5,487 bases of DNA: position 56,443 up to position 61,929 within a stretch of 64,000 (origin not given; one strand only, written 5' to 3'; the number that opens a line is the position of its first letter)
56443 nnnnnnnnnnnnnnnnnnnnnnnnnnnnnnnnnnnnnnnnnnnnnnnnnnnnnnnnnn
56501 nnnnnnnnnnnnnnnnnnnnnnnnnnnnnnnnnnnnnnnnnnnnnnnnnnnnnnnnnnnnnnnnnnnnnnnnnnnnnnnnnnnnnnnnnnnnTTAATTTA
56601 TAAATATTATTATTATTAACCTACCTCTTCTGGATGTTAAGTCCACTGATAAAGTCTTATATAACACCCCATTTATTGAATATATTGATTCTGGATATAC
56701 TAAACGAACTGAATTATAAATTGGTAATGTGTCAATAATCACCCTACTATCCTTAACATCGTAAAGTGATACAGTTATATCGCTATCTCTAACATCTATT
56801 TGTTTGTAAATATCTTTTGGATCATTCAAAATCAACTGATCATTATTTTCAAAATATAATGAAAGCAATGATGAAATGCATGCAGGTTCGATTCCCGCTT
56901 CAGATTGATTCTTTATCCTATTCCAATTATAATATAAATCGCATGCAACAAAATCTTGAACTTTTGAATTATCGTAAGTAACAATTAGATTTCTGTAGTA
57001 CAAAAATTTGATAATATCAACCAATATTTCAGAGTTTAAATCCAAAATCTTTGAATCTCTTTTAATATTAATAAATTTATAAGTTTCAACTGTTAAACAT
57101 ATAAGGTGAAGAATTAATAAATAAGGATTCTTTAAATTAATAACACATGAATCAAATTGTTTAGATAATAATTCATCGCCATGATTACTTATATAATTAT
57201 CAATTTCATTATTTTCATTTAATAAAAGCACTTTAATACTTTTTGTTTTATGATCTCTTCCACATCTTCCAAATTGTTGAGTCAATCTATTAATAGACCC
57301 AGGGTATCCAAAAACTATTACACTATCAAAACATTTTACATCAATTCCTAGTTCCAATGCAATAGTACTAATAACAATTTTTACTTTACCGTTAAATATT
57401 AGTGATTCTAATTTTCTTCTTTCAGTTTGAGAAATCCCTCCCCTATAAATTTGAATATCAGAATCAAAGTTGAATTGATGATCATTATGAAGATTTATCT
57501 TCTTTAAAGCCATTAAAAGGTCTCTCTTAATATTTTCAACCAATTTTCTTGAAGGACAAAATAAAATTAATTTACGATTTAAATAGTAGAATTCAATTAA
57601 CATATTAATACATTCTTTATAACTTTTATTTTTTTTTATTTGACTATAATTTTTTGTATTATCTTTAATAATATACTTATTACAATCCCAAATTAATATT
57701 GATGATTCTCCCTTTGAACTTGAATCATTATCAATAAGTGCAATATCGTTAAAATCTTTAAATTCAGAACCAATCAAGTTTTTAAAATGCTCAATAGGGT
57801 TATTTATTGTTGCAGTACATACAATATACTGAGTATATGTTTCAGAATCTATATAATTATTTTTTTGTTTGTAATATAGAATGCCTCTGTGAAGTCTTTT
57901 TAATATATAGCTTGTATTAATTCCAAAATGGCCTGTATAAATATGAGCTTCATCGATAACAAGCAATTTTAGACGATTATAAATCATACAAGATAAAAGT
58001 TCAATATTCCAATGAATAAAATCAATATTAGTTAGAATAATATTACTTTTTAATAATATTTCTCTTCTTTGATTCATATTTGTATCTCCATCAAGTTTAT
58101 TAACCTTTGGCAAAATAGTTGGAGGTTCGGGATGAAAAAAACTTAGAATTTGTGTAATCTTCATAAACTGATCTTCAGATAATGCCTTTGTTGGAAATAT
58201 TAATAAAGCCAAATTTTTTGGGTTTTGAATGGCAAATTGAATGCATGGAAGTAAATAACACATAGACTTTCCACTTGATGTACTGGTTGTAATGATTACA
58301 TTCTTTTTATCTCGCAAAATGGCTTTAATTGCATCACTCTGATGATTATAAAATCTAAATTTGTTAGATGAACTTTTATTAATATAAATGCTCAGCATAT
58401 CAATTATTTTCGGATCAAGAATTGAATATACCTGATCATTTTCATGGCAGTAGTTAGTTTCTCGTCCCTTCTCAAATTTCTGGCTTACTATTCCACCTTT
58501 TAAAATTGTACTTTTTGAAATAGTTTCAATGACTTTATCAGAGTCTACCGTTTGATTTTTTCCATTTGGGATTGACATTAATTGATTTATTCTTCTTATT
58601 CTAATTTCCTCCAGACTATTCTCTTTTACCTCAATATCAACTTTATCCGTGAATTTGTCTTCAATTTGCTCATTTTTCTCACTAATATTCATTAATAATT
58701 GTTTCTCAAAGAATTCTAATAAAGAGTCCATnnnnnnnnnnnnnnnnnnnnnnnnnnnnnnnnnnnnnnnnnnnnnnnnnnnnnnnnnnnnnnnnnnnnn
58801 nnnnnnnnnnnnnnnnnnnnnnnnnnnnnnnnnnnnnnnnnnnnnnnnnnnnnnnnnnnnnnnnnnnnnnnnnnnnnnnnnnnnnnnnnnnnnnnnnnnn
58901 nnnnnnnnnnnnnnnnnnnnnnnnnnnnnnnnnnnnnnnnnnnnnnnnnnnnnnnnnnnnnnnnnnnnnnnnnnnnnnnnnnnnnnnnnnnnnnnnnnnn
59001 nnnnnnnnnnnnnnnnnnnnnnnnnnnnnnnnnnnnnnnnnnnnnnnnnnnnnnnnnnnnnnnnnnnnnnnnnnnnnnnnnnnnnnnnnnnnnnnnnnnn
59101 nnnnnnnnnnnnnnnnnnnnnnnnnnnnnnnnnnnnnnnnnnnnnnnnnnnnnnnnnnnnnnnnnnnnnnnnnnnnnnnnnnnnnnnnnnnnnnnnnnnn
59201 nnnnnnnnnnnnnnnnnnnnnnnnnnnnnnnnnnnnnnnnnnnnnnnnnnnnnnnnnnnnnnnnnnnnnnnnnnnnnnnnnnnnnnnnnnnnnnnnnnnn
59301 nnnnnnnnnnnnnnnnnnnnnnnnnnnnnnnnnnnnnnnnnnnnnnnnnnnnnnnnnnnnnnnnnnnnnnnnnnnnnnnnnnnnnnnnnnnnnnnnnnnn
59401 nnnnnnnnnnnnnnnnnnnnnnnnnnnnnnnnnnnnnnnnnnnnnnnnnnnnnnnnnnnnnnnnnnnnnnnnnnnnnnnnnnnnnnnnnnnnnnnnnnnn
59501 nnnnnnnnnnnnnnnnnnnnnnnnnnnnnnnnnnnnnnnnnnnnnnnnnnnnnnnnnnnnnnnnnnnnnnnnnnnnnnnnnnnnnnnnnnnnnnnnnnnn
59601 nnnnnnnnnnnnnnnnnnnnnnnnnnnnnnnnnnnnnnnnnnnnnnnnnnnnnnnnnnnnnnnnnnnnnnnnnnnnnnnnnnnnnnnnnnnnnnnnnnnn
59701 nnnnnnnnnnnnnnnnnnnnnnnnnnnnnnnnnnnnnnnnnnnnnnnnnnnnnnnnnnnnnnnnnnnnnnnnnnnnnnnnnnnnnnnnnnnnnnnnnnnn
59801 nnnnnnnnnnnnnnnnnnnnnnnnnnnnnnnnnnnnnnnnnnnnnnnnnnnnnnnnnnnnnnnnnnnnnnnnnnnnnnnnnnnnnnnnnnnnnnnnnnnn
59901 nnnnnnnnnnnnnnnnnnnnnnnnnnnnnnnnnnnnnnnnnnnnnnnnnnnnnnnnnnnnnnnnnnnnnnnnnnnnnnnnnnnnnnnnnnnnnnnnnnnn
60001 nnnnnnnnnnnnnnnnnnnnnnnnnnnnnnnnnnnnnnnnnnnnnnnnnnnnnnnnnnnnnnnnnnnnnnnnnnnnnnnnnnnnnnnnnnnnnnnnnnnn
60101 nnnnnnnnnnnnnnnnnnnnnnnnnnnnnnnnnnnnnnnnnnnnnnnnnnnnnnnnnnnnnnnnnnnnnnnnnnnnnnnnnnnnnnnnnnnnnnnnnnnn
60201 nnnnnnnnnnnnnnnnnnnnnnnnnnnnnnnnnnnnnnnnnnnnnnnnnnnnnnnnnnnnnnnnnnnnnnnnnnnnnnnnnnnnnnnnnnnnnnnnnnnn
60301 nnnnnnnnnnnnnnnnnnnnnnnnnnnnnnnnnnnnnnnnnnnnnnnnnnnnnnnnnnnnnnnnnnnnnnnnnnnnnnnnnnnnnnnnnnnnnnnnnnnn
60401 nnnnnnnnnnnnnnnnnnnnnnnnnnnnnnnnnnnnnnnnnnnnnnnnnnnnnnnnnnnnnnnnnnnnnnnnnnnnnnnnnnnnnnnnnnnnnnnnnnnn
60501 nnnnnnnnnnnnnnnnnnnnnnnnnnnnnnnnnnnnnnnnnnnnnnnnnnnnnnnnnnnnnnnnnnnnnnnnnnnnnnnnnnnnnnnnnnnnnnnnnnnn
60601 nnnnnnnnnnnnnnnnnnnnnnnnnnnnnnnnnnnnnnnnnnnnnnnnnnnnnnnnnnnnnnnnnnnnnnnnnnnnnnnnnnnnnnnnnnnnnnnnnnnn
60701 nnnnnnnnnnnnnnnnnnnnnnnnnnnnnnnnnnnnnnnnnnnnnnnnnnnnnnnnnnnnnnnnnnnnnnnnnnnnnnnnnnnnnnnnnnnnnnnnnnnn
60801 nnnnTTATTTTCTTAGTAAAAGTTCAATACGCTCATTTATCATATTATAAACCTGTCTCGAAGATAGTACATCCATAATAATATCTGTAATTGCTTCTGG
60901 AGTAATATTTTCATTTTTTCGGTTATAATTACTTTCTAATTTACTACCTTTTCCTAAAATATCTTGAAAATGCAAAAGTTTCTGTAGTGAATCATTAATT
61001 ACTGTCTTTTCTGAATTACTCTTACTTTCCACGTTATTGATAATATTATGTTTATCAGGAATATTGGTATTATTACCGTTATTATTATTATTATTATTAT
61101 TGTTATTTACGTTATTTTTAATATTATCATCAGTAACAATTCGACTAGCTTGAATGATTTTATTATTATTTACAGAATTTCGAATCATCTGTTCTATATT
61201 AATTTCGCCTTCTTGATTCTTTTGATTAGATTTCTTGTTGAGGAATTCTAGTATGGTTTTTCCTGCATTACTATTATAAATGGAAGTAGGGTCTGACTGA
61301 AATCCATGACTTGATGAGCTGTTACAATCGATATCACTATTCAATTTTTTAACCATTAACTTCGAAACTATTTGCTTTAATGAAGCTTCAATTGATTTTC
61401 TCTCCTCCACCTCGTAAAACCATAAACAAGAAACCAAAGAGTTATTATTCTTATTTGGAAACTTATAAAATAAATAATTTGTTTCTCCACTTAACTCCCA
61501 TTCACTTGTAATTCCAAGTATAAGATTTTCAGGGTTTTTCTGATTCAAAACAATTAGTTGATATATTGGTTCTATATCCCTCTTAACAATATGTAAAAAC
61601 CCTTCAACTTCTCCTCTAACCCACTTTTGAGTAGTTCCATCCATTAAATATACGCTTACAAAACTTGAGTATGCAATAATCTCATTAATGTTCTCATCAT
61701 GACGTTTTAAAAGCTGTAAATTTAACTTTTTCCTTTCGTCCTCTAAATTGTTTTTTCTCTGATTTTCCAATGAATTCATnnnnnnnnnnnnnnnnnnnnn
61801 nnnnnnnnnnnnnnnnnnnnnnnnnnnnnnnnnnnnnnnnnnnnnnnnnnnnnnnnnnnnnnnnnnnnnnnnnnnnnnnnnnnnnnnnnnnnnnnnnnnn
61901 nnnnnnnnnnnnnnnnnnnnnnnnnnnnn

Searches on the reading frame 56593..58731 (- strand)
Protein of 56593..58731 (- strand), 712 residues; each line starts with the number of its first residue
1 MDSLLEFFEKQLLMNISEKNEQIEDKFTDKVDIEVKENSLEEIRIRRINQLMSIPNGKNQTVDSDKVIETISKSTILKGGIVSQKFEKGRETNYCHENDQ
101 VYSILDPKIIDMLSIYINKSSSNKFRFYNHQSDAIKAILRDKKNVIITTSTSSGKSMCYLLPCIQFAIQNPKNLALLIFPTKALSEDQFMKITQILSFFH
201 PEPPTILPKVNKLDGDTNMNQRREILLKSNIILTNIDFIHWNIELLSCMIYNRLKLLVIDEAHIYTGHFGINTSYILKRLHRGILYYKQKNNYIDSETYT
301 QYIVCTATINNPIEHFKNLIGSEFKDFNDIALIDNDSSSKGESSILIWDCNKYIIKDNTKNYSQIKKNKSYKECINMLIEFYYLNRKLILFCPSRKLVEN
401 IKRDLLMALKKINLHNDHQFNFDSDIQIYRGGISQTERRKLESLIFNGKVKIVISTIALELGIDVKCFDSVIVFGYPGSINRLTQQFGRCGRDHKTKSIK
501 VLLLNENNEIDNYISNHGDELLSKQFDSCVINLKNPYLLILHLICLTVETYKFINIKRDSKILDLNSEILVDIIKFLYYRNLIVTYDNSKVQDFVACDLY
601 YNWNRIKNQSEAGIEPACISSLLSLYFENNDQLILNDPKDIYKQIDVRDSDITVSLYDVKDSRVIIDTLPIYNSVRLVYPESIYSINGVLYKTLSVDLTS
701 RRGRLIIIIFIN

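Call 14: search_protein_families(library=pfam, proteins=[window:56593-58731:-], max_evalue=0.01)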
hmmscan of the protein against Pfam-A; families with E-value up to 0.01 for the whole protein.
window:56593-58731:- (712 aa): 4 families
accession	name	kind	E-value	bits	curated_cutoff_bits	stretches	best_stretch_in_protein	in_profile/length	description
PF00270.35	DEAD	-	6.3e-27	94.8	26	1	129-314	2-165/167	DEAD/DEAH box helicase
PF00271.37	Helicase_C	-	5.6e-15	56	23.5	1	383-493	13-109/110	Helicase conserved C-terminal domain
PF04851.21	ResIII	-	5.9e-09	36.5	22.5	1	125-268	2-140/164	Type III restriction enzyme, res subunit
PF22590.2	Cas3-like_C_2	-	0.0012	19.5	27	1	448-494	62-105/106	CRISPR-associated nuclease/helicase Cas3, C-terminal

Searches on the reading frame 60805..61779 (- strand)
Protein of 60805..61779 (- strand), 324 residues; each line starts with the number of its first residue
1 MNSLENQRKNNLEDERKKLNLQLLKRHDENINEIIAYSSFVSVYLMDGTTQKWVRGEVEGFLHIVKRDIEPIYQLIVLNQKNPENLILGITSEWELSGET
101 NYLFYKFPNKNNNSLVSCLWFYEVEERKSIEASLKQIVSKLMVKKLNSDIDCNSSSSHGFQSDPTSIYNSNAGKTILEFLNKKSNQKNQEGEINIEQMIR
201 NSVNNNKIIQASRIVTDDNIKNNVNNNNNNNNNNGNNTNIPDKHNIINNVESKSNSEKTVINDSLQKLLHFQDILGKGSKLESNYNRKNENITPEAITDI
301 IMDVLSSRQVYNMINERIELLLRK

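Call 14: search_protein_families(library=pfam, proteins=[window:60805-61779:-], max_evalue=0.01)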
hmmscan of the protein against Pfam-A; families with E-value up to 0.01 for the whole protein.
window:60805-61779:- (324 aa): 1 family
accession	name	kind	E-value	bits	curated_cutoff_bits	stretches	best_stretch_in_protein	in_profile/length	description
PF06058.19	DCP1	-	5.2e-34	117.1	22.5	1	16-135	1-116/117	Dcp1-like decapping family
